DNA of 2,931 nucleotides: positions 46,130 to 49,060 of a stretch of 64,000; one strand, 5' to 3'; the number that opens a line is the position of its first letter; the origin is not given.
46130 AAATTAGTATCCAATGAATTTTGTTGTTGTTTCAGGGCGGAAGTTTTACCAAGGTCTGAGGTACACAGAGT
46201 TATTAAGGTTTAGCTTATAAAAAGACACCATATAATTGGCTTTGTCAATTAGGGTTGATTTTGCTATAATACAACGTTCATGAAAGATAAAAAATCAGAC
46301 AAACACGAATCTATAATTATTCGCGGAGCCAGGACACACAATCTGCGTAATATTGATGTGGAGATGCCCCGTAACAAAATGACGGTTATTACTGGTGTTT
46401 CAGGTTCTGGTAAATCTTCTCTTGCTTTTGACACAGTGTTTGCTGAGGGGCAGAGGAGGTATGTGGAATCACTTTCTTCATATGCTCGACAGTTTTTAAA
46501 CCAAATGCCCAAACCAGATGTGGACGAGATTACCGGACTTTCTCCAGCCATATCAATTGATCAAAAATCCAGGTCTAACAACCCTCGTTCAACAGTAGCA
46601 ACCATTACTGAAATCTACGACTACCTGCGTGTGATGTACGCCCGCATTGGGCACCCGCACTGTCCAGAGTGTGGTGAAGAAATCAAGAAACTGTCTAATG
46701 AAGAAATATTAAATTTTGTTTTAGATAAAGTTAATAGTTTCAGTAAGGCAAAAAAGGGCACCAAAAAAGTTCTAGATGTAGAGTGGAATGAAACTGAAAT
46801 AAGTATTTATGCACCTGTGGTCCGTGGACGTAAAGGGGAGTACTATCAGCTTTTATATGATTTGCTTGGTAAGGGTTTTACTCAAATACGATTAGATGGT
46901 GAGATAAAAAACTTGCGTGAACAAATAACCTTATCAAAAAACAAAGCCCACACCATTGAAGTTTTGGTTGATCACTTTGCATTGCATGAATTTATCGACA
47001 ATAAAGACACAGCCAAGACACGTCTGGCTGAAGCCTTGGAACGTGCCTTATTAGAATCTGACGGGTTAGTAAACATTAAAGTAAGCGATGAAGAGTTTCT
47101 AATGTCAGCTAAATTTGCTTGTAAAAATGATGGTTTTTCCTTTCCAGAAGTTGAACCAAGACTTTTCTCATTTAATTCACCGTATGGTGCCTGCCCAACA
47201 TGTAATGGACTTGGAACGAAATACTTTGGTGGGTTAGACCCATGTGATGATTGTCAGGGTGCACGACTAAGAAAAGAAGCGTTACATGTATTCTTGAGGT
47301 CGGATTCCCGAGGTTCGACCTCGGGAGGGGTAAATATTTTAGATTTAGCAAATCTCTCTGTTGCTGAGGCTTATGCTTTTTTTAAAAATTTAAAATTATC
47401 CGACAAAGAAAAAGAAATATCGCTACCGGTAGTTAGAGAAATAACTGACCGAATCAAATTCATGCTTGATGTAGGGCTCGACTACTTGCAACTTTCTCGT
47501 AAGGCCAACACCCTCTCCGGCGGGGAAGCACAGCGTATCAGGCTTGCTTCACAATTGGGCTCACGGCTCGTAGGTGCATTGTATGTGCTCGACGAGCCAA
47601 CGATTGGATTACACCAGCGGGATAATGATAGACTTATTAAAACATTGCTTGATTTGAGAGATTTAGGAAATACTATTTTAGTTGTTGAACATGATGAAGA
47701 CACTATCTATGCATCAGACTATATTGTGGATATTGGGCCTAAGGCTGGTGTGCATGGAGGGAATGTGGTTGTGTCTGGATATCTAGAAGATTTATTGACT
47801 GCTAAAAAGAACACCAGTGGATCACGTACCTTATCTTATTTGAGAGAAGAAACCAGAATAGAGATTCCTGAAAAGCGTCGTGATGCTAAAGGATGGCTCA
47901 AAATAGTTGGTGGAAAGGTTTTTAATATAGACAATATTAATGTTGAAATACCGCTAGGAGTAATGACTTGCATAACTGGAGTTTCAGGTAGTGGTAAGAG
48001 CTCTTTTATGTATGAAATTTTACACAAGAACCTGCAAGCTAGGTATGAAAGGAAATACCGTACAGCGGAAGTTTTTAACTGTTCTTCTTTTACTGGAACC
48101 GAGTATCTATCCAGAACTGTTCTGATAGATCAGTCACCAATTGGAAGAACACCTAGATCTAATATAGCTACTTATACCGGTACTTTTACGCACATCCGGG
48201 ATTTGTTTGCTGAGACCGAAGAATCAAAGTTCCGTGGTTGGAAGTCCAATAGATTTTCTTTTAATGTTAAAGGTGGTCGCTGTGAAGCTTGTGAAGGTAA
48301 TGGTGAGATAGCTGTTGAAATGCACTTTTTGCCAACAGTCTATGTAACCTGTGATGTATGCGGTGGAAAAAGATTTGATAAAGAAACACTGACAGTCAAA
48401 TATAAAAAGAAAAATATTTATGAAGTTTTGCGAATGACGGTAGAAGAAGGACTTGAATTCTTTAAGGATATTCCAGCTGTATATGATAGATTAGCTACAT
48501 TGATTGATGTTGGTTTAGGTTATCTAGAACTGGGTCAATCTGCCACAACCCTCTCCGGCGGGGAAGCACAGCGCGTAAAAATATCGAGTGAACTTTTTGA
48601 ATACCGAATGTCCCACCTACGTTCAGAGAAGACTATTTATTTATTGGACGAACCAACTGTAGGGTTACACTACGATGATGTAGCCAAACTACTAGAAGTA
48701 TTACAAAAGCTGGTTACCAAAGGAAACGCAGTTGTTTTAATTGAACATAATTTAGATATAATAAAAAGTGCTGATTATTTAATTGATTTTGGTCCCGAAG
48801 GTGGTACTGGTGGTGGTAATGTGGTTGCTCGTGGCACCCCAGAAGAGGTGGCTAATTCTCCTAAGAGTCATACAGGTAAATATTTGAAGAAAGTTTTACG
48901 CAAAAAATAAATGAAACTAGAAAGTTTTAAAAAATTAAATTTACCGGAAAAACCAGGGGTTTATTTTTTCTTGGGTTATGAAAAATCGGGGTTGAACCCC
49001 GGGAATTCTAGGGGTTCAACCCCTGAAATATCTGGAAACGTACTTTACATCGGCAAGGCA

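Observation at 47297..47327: Related GC-rich palindromic in-frame element in uvrA (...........)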

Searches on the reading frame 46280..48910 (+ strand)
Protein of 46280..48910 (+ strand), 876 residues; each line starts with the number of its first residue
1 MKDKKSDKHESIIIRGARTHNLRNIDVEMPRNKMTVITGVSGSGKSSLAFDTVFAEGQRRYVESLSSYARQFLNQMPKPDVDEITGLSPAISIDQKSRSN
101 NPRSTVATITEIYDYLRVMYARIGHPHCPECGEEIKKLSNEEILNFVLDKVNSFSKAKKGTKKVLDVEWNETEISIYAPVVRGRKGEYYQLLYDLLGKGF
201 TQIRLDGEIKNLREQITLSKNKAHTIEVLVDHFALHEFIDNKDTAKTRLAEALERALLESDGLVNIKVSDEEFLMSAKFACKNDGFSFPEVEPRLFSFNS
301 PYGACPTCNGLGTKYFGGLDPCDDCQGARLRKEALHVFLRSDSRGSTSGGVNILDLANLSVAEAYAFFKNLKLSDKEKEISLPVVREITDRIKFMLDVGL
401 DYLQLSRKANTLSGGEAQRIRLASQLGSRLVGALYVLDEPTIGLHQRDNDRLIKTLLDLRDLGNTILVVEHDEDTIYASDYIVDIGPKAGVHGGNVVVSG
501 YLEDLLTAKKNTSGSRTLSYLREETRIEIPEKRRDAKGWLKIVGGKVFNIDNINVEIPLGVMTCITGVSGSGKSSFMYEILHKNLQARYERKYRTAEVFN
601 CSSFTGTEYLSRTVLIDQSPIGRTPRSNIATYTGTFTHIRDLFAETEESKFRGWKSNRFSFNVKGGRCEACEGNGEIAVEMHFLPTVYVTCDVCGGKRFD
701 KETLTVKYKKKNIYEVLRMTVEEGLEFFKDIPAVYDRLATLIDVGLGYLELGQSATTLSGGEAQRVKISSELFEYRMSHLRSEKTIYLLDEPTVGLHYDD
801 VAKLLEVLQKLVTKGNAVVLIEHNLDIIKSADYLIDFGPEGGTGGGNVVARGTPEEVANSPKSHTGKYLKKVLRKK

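Call 14: find_encoding_contigs(protein=window:46280-48910:+, flank=10000, max_places=6)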
Protein window:46280-48910:+ (876 aa): no gene with exactly this product is on record in the collection.

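Call 15: find_homologous_proteins(query=window:46280-48907:+)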
Query window:46280-48907:+ (876 aa): 8000 proteins with E <= 0.001 among 8000 candidates; the best 120 are listed.
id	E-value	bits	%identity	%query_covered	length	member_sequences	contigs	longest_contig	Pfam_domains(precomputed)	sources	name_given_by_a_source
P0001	0.0e+0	1982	100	100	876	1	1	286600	PF17760.7,PF00005.34,PF13175.13,PF13476.13,PF13555.13,PF20703.4,PF02463.26,PF13304.13,PF20720.4,PF13191.13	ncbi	-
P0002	0.0e+0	1776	86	100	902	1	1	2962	PF17760.7,PF00005.34,PF13555.13,PF20703.4,PF02463.26,PF13304.13,PF13191.13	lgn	-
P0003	0.0e+0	1770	87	100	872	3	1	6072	PF17760.7,PF00005.34,PF05729.19,PF13555.13,PF02463.26,PF00684.26,PF13304.13,PF20720.4,PF13191.13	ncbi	ncbi:MAG: excinuclease ABC subunit UvrA [Candidatus Paceibacteria bacterium]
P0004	0.0e+0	1765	88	99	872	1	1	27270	PF17760.7,PF00005.34,PF13555.13,PF20703.4,PF02463.26,PF00684.26,PF13304.13,PF20720.4,PF13191.13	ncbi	-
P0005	0.0e+0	1761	88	100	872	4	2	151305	PF17760.7,PF00005.34,PF13555.13,PF20703.4,PF02463.26,PF00684.26,PF13304.13,PF20720.4,PF13191.13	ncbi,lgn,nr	ncbi:MAG: excinuclease ABC subunit UvrA [Candidatus Pacebacteria bacterium]|nr:excinuclease ABC subu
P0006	0.0e+0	1690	85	100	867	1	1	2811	PF17760.7,PF00005.34,PF13555.13,PF20703.4,PF02463.26,PF00684.26,PF13304.13,PF20720.4,PF13191.13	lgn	-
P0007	0.0e+0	1679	84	100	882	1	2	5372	PF17760.7,PF00005.34,PF13555.13,PF20703.4,PF02463.26,PF13304.13,PF20720.4,PF13191.13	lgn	-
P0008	0.0e+0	1674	83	99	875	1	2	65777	PF17760.7,PF00005.34,PF13555.13,PF20703.4,PF02463.26,PF13304.13,PF20720.4,PF13191.13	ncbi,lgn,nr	ncbi:MAG: excinuclease ABC subunit UvrA [bacterium]|nr:excinuclease ABC subunit UvrA [bacterium]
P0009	0.0e+0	1673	83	100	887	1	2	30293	PF17760.7,PF00005.34,PF13175.13,PF13555.13,PF20703.4,PF02463.26,PF13304.13,PF20720.4,PF13191.13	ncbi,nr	ncbi:MAG: excinuclease ABC subunit UvrA [bacterium]|nr:excinuclease ABC subunit UvrA [bacterium]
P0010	0.0e+0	1673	83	100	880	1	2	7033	PF17760.7,PF00005.34,PF13555.13,PF20703.4,PF02463.26,PF13304.13,PF20720.4,PF13191.13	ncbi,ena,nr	ncbi:MAG: excinuclease ABC subunit UvrA [Candidatus Nomurabacteria bacterium]|nr:excinuclease ABC su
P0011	0.0e+0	1671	83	100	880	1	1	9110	PF17760.7,PF00005.34,PF13555.13,PF20703.4,PF02463.26,PF13304.13,PF20720.4,PF13191.13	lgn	-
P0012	0.0e+0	1671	83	100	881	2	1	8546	PF17760.7,PF00005.34,PF13555.13,PF20703.4,PF02463.26,PF13304.13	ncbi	-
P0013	0.0e+0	1671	84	98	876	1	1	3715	PF17760.7,PF00005.34,PF13555.13,PF20703.4,PF02463.26,PF13304.13,PF20720.4,PF13191.13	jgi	-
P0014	0.0e+0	1670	83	100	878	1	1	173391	PF17760.7,PF00005.34,PF13555.13,PF20703.4,PF02463.26,PF13304.13,PF20720.4,PF13191.13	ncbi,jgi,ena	ncbi:MAG: excinuclease ABC subunit UvrA [Candidatus Paceibacterota bacterium]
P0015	0.0e+0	1670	83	100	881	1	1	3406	PF17760.7,PF00005.34,PF13555.13,PF20703.4,PF02463.26,PF13304.13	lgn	-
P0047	0.0e+0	1648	81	100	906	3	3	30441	PF17760.7,PF00005.34,PF13555.13,PF20703.4,PF02463.26,PF13304.13,PF13191.13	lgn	-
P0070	0.0e+0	1640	83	100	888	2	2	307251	PF17760.7,PF00005.34,PF13555.13,PF20703.4,PF02463.26,PF00684.26,PF13304.13,PF20720.4,PF13191.13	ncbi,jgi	ncbi:MAG: excinuclease ABC subunit UvrA [Candidatus Paceibacterota bacterium]|jgi:excinuclease ABC s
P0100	0.0e+0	1632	81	100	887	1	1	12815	PF17760.7,PF00005.34,PF13555.13,PF20703.4,PF02463.26,PF13304.13,PF13191.13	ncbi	-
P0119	0.0e+0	1630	81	100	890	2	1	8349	PF17760.7,PF00005.34,PF13555.13,PF20703.4,PF02463.26,PF00684.26,PF13304.13,PF20720.4,PF13191.13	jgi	jgi:excinuclease ABC subunit A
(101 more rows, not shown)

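Call 18: find_encoding_contigs(protein=P0070, flank=10000, max_places=2)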
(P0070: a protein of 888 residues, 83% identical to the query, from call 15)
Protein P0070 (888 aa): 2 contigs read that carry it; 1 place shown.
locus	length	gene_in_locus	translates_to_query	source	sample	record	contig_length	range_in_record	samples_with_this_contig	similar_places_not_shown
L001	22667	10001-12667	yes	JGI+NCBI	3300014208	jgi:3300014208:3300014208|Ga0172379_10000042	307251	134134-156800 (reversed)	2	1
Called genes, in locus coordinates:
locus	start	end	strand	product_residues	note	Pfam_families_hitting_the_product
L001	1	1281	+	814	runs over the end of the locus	PF02739:5_3_exonuc_N, PF01367:5_3_exonuc, PF00476:DNA_pol_A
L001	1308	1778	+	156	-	PF04191:PEMT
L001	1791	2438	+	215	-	-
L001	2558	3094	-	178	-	PF01471:PG_binding_1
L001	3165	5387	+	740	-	PF04851:ResIII, PF17757:UvrB_inter, PF27431:UvrB_3rd, PF00271:Helicase_C, PF12344:UvrB, PF02151:UVR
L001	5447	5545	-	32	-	PF13936:HTH_38 (weak)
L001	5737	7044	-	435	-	PF00890:FAD_binding_2, PF01266:DAO, PF01593:Amino_oxidase, PF03486:HI0933_like (faint), PF07992:Pyr_redox_2 (weak), PF12831:FAD_oxidored (weak), PF13450:NAD_binding_8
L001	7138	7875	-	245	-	-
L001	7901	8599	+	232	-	-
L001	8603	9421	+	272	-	PF03372:Exo_endo_phos (weak)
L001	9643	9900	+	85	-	PF12570:DUF3750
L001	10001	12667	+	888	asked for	PF02463:SMC_N (faint), PF13191:AAA_16 (faint), PF13555:AAA_29 (faint), PF20703:nSTAND1 (faint), PF20720:nSTAND3 (faint), PF00005:ABC_tran (faint), PF13304:AAA_21 (faint), PF17760:UvrA_inter, +1 more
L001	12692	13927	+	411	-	PF08459:UvrC_RNaseH_dom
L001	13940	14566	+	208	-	PF03167:UDG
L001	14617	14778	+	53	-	-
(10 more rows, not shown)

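Call 19: find_encoding_contigs(protein=P0007, flank=10000, max_places=2)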
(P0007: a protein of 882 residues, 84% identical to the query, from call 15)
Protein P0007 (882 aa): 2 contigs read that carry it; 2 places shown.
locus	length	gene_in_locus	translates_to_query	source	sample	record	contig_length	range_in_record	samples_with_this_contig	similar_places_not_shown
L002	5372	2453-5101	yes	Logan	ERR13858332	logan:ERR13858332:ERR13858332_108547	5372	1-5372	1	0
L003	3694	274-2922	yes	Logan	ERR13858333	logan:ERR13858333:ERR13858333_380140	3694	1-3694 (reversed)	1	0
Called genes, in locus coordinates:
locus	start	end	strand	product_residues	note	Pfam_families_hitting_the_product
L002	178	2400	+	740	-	PF00270:DEAD (faint), PF04851:ResIII, PF17757:UvrB_inter, PF27431:UvrB_3rd, PF00271:Helicase_C, PF12344:UvrB, PF02151:UVR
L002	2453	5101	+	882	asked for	PF00005:ABC_tran (faint), PF02463:SMC_N (faint), PF13191:AAA_16 (faint), PF13555:AAA_29 (faint), PF20703:nSTAND1 (faint), PF20720:nSTAND3 (faint), PF13304:AAA_21 (faint), PF17760:UvrA_inter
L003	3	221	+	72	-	?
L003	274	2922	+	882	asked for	PF00005:ABC_tran (faint), PF02463:SMC_N (faint), PF13191:AAA_16 (faint), PF13555:AAA_29 (faint), PF20703:nSTAND1 (faint), PF20720:nSTAND3 (faint), PF13304:AAA_21 (faint), PF17760:UvrA_inter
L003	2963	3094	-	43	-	-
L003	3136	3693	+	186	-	?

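Call 43: search_solved_structures(query=window:46280-48907:+, max_evalue=1e-50, show_alignments=2)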
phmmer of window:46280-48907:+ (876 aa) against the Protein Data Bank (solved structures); distinct sequences matched with E-value up to 1e-50: 11.
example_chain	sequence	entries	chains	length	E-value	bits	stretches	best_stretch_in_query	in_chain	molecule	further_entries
9gxk_A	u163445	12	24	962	1.6e-302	1008.8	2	319-873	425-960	UvrABC system protein A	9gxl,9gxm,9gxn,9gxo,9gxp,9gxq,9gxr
9gxu_A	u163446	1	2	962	9.7e-302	1006.2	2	319-873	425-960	UvrABC system protein A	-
9gxw_A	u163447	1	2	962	9.8e-302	1006.2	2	319-873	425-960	UvrABC system protein A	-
2r6f_A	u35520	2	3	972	2.5e-297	991.6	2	318-875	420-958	Excinuclease ABC subunit A | Excinuclease ABC, A subunit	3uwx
3pih_A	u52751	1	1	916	7.3e-278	927.2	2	321-873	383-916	UvrABC system protein A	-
3zqj_A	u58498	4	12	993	7.1e-277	923.9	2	320-873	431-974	UVRABC SYSTEM PROTEIN A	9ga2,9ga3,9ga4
9ga5_A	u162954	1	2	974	7.9e-277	923.8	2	320-872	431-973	UvrABC system protein A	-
3ux8_A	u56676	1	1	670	9e-254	847.5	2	347-875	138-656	Excinuclease ABC, A subunit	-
6n9l_A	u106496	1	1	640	3.5e-238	795.9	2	348-873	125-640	UvrABC system protein A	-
2vf7_A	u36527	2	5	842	3.9e-173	580.7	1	320-874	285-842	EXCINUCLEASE ABC, SUBUNIT A. | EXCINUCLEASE ABC SUBUNIT A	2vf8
7sh1_A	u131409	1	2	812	2.6e-129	435.8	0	613-871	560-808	Excinuclease ABC subunit UvrA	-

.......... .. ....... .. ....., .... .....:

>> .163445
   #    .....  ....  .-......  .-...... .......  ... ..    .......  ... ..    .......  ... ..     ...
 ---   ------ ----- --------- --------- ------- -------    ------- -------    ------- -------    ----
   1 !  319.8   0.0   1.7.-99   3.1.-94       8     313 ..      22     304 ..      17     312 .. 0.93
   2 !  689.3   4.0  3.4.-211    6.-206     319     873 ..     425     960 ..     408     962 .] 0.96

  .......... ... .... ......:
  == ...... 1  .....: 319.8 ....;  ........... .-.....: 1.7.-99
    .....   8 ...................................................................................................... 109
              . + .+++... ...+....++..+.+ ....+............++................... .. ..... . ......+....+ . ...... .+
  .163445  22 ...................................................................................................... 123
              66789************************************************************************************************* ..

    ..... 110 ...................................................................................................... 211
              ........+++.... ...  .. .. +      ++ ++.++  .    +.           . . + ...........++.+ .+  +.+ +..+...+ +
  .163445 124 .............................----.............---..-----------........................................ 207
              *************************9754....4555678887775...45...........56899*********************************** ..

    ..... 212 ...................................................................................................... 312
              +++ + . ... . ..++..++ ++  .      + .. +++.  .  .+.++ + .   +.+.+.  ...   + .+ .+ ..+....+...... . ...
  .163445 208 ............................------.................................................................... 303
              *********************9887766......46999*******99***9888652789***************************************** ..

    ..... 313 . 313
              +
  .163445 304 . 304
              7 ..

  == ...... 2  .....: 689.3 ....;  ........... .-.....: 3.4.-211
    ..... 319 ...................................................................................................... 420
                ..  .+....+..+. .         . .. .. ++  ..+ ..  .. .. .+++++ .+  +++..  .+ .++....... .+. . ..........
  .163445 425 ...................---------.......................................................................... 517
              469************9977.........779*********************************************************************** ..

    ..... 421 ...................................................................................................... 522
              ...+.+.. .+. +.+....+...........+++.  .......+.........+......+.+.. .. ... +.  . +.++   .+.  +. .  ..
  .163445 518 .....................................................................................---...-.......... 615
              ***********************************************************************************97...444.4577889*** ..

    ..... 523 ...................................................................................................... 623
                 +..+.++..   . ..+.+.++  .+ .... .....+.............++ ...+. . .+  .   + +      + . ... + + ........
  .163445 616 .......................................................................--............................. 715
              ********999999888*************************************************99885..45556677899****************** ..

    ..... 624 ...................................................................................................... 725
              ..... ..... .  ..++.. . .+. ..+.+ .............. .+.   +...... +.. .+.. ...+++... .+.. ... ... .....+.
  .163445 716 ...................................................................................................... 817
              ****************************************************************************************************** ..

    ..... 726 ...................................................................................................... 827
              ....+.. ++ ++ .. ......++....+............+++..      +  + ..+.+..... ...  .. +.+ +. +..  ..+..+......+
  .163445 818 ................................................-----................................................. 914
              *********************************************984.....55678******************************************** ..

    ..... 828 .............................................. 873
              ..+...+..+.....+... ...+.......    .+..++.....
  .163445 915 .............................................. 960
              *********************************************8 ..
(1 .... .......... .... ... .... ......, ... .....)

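Call 46: find_encoding_contigs(protein=P0047, flank=6000, max_places=1)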
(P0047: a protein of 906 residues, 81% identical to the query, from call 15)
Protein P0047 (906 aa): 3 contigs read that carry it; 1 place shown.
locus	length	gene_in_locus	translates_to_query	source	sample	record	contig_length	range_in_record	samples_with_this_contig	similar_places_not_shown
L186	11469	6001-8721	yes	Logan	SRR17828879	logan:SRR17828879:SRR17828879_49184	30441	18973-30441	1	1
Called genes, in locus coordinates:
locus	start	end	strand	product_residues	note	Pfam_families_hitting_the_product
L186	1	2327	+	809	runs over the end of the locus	PF02739:5_3_exonuc_N, PF01367:5_3_exonuc, PF00476:DNA_pol_A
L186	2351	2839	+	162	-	PF04191:PEMT, PF04140:ICMT (weak)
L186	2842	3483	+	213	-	-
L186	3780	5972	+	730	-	PF04851:ResIII, PF17757:UvrB_inter, PF27431:UvrB_3rd, PF00271:Helicase_C, PF12344:UvrB, PF02151:UVR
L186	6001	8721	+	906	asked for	PF00005:ABC_tran (faint), PF02463:SMC_N (faint), PF13191:AAA_16 (faint), PF13555:AAA_29 (faint), PF20703:nSTAND1 (faint), PF13304:AAA_21 (faint), PF17760:UvrA_inter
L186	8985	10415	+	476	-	PF08459:UvrC_RNaseH_dom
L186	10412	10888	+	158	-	PF00588:SpoU_methylase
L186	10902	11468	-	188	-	?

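Call 47: find_encoding_contigs(protein=P0100, flank=6000, max_places=1)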
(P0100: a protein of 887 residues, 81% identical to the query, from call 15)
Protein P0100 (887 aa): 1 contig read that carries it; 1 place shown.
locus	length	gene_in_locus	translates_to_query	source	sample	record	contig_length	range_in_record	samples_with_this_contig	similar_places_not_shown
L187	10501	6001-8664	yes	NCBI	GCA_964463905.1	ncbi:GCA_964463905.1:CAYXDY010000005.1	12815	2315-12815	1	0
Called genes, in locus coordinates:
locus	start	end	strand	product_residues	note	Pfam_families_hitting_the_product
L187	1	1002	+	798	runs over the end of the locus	PF02739:5_3_exonuc_N, PF01367:5_3_exonuc, PF00476:DNA_pol_A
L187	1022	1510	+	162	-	-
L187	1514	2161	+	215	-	-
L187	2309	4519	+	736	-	PF04851:ResIII, PF17757:UvrB_inter, PF27431:UvrB_3rd, PF00271:Helicase_C, PF12344:UvrB, PF02151:UVR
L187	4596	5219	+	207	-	-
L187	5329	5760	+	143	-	PF01371:Trp_repressor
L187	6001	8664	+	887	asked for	PF00005:ABC_tran (faint), PF02463:SMC_N (faint), PF13191:AAA_16 (faint), PF13555:AAA_29 (faint), PF20703:nSTAND1 (faint), PF13304:AAA_21 (faint), PF17760:UvrA_inter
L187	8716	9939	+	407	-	PF01541:GIY-YIG (weak), PF02151:UVR (weak), PF08459:UvrC_RNaseH_dom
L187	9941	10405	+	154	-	PF00588:SpoU_methylase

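Call 50: find_encoding_contigs(protein=P0010, flank=6000, max_places=2)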
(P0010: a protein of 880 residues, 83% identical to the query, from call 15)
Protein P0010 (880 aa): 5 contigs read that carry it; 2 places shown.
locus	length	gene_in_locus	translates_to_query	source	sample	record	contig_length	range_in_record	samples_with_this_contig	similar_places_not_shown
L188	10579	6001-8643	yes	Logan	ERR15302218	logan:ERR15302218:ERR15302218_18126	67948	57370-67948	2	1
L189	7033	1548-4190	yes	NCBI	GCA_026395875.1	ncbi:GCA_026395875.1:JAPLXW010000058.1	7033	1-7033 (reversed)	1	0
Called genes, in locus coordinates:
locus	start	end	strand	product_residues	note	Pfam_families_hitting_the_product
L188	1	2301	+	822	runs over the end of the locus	PF02739:5_3_exonuc_N, PF01367:5_3_exonuc, PF00476:DNA_pol_A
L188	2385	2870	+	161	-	PF04191:PEMT (weak)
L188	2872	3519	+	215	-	-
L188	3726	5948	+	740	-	PF00270:DEAD (faint), PF04851:ResIII, PF17757:UvrB_inter, PF27431:UvrB_3rd, PF00271:Helicase_C, PF12344:UvrB, PF02151:UVR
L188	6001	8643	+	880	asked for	PF00005:ABC_tran (faint), PF02463:SMC_N (faint), PF13191:AAA_16 (faint), PF13555:AAA_29 (faint), PF20703:nSTAND1 (faint), PF20720:nSTAND3 (faint), PF13304:AAA_21 (faint), PF17760:UvrA_inter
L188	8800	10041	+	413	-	PF02151:UVR (weak), PF08459:UvrC_RNaseH_dom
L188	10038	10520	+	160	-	PF00588:SpoU_methylase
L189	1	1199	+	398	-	PF27431:UvrB_3rd, PF00271:Helicase_C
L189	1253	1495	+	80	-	PF02151:UVR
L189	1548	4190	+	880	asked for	PF00005:ABC_tran (faint), PF02463:SMC_N (faint), PF13191:AAA_16 (faint), PF13555:AAA_29 (faint), PF20703:nSTAND1 (faint), PF20720:nSTAND3 (faint), PF13304:AAA_21 (faint), PF17760:UvrA_inter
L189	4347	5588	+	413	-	PF02151:UVR (weak), PF08459:UvrC_RNaseH_dom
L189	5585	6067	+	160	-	PF00588:SpoU_methylase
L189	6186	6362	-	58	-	-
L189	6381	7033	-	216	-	PF01149:Fapy_DNA_glyco (weak), PF06831:H2TH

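Call 51: find_encoding_contigs(protein=P0119, flank=3000, max_places=1)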
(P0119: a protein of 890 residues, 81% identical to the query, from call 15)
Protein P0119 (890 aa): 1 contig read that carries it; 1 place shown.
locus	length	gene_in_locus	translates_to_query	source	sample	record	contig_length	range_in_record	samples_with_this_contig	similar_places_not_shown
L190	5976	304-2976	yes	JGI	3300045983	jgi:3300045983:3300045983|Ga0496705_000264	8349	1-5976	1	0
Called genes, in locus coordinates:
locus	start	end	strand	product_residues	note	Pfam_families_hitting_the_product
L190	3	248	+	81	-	?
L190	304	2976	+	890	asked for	PF00005:ABC_tran (faint), PF02463:SMC_N (faint), PF13191:AAA_16 (faint), PF13555:AAA_29 (faint), PF20703:nSTAND1 (faint), PF20720:nSTAND3 (faint), PF13304:AAA_21 (faint), PF17760:UvrA_inter, +1 more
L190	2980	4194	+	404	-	PF01541:GIY-YIG (faint), PF08459:UvrC_RNaseH_dom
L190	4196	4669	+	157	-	PF00588:SpoU_methylase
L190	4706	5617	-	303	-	PF01149:Fapy_DNA_glyco, PF06831:H2TH, PF06827:zf-FPG_IleRS (faint)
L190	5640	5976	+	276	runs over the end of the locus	PF01520:Amidase_3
